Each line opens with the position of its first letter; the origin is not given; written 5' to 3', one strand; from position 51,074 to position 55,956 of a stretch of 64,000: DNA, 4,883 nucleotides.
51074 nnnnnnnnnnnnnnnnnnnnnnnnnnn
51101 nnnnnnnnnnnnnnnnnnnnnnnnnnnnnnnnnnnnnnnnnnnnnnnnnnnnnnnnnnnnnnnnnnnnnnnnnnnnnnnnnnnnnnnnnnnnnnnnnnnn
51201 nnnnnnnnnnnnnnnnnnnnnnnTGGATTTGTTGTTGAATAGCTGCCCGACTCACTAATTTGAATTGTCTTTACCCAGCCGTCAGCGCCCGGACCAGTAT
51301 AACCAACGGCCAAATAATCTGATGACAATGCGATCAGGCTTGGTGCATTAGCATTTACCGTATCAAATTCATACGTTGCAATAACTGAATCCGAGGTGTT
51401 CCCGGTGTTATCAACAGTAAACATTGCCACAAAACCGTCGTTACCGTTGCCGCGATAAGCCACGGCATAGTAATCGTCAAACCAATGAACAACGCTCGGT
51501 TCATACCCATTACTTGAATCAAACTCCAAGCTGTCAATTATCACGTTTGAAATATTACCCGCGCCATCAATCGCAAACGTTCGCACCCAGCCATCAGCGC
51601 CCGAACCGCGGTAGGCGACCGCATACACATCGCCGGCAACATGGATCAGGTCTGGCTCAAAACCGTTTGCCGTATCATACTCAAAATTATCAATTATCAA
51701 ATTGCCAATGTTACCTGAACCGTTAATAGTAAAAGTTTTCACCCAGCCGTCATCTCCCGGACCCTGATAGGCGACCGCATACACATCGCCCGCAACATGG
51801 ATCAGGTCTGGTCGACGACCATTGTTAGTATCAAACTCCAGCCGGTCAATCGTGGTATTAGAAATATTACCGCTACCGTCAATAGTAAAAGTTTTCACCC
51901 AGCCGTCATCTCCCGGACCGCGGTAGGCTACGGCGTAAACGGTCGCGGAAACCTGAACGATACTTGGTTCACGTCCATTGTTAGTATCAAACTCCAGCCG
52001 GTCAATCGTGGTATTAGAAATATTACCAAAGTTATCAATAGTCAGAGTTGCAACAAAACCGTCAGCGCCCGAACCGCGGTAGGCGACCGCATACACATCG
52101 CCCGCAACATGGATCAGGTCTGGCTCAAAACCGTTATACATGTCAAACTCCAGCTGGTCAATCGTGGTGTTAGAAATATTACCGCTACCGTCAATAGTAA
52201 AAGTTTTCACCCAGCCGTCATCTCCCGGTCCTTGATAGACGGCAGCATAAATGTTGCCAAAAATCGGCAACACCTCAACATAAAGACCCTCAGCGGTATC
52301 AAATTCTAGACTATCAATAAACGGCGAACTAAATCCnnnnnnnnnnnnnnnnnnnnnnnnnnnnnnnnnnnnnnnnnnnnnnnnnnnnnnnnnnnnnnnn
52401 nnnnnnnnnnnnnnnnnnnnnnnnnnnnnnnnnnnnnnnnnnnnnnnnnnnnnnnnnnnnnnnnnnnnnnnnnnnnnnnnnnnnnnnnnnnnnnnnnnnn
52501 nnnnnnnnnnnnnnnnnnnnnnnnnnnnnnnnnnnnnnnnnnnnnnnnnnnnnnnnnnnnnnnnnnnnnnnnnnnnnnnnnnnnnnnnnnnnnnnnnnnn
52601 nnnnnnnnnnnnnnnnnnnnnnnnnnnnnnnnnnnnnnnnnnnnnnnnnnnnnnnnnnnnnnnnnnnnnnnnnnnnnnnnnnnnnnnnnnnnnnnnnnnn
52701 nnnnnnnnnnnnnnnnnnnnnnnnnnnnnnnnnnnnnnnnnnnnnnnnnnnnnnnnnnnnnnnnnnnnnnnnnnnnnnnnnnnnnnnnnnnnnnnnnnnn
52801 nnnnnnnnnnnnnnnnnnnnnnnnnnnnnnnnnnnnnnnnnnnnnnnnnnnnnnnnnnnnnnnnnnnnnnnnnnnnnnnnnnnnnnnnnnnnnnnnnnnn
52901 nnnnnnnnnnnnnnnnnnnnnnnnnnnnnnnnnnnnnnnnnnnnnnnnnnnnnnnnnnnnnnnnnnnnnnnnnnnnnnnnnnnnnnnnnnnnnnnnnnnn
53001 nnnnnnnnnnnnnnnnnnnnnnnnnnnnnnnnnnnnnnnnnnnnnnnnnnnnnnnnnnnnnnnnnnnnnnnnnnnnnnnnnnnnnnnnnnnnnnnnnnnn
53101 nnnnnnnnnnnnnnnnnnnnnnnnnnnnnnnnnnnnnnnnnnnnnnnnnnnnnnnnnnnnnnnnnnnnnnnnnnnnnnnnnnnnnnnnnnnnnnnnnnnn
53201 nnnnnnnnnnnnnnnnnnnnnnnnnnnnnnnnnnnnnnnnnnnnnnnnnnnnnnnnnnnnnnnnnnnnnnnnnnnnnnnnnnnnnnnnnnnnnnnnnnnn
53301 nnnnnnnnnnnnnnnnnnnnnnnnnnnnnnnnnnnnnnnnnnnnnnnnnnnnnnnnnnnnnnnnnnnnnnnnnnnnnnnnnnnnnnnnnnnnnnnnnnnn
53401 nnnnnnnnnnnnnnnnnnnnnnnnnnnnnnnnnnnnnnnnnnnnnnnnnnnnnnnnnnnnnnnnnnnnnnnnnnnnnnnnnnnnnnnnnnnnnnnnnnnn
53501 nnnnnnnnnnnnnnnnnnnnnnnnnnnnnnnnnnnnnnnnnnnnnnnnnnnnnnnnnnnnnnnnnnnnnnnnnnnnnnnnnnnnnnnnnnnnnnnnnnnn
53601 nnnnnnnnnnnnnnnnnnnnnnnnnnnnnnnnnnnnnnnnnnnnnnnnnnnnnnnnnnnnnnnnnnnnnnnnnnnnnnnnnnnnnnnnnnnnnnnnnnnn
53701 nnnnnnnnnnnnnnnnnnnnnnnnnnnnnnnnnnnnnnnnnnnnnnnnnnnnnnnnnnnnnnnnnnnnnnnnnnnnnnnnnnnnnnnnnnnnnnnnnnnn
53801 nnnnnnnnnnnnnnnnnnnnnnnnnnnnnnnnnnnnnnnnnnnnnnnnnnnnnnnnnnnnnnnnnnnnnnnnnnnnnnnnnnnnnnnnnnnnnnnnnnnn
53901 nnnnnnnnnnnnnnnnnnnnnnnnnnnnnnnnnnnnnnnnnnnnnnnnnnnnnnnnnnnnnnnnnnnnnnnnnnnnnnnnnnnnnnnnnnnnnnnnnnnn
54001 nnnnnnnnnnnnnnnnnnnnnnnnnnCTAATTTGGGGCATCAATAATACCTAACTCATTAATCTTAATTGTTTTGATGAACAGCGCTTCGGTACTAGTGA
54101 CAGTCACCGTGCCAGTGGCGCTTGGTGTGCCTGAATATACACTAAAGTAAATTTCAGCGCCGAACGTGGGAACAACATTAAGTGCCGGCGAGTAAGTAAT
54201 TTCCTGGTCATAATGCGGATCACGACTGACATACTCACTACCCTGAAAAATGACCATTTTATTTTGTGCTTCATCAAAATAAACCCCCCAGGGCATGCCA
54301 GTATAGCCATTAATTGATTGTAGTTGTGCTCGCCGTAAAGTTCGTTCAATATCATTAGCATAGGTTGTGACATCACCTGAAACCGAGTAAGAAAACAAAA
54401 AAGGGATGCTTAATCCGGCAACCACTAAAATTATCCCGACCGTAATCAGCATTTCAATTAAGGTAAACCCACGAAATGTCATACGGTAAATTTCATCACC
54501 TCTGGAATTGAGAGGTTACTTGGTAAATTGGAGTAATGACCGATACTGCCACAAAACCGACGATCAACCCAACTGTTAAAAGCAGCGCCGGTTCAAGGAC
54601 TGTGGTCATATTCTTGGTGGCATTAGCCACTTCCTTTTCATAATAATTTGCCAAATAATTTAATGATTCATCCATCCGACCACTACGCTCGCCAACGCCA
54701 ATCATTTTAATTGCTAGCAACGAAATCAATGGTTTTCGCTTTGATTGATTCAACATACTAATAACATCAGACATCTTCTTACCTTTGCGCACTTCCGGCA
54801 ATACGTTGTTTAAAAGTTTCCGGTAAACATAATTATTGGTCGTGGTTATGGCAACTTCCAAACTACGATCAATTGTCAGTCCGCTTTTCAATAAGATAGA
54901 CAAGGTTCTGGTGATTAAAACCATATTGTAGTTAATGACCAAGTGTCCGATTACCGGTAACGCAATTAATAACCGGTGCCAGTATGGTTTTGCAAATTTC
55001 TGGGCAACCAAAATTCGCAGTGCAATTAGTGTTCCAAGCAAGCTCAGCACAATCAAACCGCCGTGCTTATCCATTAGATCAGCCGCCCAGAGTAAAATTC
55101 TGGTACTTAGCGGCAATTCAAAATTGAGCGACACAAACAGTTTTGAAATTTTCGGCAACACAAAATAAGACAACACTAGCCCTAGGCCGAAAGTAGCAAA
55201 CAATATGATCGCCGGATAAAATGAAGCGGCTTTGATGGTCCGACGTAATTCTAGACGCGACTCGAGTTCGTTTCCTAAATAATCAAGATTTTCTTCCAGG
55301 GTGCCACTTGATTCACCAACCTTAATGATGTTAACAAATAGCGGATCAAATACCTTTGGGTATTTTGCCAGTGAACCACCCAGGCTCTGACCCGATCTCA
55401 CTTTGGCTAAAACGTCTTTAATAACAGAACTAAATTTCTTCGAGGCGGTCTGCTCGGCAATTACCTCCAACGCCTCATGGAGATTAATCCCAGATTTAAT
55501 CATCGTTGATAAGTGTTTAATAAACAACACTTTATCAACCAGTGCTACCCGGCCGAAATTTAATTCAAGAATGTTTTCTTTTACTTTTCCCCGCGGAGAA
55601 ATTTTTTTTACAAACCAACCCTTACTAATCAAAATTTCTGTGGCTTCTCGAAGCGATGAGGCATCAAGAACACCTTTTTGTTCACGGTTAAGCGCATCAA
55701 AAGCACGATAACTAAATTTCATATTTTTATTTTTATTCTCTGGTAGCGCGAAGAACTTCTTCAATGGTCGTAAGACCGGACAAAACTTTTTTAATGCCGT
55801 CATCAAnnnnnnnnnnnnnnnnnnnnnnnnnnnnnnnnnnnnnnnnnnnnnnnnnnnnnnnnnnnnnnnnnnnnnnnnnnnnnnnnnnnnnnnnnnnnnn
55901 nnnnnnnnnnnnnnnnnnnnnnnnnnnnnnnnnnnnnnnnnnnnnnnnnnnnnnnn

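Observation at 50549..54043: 1164-aa pilin-headed protein with BNR/Asp-box modules and a 7-bladed repeat propeller: candidate pilus-tip adhesin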

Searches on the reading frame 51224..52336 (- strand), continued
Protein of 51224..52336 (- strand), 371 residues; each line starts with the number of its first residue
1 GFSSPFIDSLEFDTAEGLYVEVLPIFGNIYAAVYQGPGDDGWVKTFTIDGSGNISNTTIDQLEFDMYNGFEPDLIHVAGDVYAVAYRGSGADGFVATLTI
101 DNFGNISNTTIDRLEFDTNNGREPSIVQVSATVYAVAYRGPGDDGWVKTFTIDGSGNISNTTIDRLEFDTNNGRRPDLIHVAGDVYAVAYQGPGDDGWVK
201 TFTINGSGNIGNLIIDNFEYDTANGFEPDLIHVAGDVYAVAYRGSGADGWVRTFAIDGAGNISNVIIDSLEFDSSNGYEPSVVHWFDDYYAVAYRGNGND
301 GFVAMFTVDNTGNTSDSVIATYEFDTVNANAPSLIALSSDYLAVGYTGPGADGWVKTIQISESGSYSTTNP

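Call 83: find_encoding_contigs(protein=P0124, flank=6000, max_places=1)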
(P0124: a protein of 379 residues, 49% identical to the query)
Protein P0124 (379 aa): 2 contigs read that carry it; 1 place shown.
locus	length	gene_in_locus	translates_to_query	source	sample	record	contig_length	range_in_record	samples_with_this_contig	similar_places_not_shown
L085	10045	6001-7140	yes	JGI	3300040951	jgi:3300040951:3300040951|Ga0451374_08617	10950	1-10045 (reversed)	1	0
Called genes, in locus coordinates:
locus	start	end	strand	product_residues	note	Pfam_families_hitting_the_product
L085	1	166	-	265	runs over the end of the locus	PF02195:ParB_N, PF17762:HTH_ParB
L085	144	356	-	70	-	-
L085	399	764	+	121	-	PF00041:fn3 (weak)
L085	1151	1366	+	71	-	-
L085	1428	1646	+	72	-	-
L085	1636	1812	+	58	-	-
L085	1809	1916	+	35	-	-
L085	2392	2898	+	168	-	-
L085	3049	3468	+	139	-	-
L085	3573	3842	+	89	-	-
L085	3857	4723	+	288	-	-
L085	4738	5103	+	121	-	-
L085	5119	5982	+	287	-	-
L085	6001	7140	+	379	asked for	PF11954:DUF3471 (faint)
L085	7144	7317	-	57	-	-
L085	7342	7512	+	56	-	-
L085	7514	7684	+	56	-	-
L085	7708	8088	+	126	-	-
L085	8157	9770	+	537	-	-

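Call 84: search_protein_families(library=phrogs, proteins=[L085:2392-2898:+, L085:3049-3468:+, L085:3857-4723:+, L085:4738-5103:+, L085:5119-5982:+, L085:6001-7140:+, L085:7708-8088:+, L085:8157-9770:+, window:51224-52336:-], max_evalue=0.01)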
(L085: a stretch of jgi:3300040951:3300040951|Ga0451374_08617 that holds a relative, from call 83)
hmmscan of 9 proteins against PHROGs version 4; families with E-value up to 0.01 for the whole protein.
L085:2392-2898:+ (168 aa): 0 families

L085:3049-3468:+ (139 aa): 0 families

L085:3857-4723:+ (288 aa): 0 families

L085:4738-5103:+ (121 aa): 0 families

L085:5119-5982:+ (287 aa): 1 family
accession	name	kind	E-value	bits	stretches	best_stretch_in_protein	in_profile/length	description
phrog_9224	-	unknown function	0.006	16.8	0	103-205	131-223/299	-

L085:6001-7140:+ (379 aa): 1 family
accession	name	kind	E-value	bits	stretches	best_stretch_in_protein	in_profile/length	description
phrog_26043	-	unknown function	0.0051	17.8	0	197-213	28-45/61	-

L085:7708-8088:+ (126 aa): 0 families

L085:8157-9770:+ (537 aa): 0 families

window:51224-52336:- (371 aa): 5 families
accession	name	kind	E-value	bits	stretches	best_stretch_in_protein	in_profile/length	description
phrog_19165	-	unknown function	2.8e-05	25.2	0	133-152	15-34/72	-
phrog_31760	-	unknown function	6.4e-05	23.7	0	135-154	27-47/70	-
phrog_14229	-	unknown function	0.0013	20.2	0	244-266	42-64/78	-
phrog_23284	-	unknown function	0.0022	19.3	0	67-89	42-64/75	-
phrog_23750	-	unknown function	0.0024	19.2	0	184-200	8-24/55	-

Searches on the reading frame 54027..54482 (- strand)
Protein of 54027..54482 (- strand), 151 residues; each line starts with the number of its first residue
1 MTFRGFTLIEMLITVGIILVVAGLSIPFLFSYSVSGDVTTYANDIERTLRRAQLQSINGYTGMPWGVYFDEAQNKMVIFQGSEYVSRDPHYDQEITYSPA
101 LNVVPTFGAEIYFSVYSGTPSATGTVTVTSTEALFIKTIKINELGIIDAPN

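Call 6: search_protein_families(library=pfam, proteins=[window:54027-54482:-], max_evalue=0.1)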
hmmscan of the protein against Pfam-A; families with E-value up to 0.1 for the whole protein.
window:54027-54482:- (151 aa): 2 families
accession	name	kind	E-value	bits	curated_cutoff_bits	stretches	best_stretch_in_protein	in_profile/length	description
PF07963.17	N_methyl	-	3.9e-05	23.5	21.2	1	4-24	5-25/27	Prokaryotic N-terminal methylation motif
PF03579.19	SHP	-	0.046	13.8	27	1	6-49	18-61/65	Small hydrophobic protein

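Call 7: search_protein_families(library=ncbifam, proteins=[window:54027-54482:-], max_evalue=0.1)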
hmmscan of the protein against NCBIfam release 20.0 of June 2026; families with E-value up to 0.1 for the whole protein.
window:54027-54482:- (151 aa): 10 families
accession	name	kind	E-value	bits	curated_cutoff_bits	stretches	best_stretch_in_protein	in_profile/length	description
NF040982.1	ComGD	equivalog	6.3e-07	29.9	70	1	4-132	2-122/139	competence type IV pilus minor pilin ComGD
TIGR02532.1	IV_pilin_GFxxxE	domain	2.7e-05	23.8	16.3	1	4-24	2-22/24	prepilin-type N-terminal cleavage/methylation domain-containing protein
TIGR01708.2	typeII_sec_gspH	equivalog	0.00017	21.6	80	1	4-82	2-78/169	type II secretion system minor pseudopilin GspH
NF007862.0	PRK10574.1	equivalog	0.00036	20.7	138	1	3-32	4-33/145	prepilin peptidase-dependent pilin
TIGR01710.1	typeII_sec_gspG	equivalog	0.00087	19.3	88.85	1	4-46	1-43/134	type II secretion system major pseudopilin GspG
NF041775.1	typeIV_PilA_Myxo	equivalog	0.001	19.1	400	1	4-32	11-39/214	type IV pilin protein PilA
NF040999.1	pilin_ComGC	equivalog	0.0015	18.7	75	1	4-30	2-28/84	competence type IV pilus major pilin ComGC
TIGR02596.1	TIGR02596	subfamily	0.0054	16.8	70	1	6-57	1-52/196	Verru_Chthon cassette protein D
NF041013.1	T4P_ComGE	equivalog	0.0059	16.7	49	1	4-29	4-29/83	competence type IV pilus minor pilin ComGE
NF041002.1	pilin_ComGF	equivalog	0.0074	16.5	80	1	4-55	2-53/139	competence type IV pilus minor pilin ComGF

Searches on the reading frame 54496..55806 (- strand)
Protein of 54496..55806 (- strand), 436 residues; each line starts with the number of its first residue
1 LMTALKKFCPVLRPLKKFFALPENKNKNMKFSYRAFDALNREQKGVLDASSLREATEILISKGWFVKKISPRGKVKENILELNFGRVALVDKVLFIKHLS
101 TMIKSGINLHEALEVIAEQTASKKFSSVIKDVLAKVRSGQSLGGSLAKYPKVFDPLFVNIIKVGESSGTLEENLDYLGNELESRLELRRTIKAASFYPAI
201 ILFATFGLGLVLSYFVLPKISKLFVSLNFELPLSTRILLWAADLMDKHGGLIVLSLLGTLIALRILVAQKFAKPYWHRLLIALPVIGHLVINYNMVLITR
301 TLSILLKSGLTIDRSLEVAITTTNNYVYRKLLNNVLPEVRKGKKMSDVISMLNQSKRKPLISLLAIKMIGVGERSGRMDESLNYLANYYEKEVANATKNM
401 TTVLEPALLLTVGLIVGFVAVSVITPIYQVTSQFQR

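Call 6: search_protein_families(library=pfam, proteins=[window:54496-55806:-], max_evalue=0.1)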
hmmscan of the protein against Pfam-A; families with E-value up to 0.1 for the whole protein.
window:54496-55806:- (436 aa): 2 families
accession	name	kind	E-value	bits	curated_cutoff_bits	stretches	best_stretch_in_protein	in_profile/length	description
PF00482.28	T2SSF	-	3.2e-58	195.6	25.2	2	95-218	1-125/125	Type II secretion system (T2SS), protein F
PF18689.6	PriX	-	0.098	13.4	25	0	113-158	44-89/95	Primase X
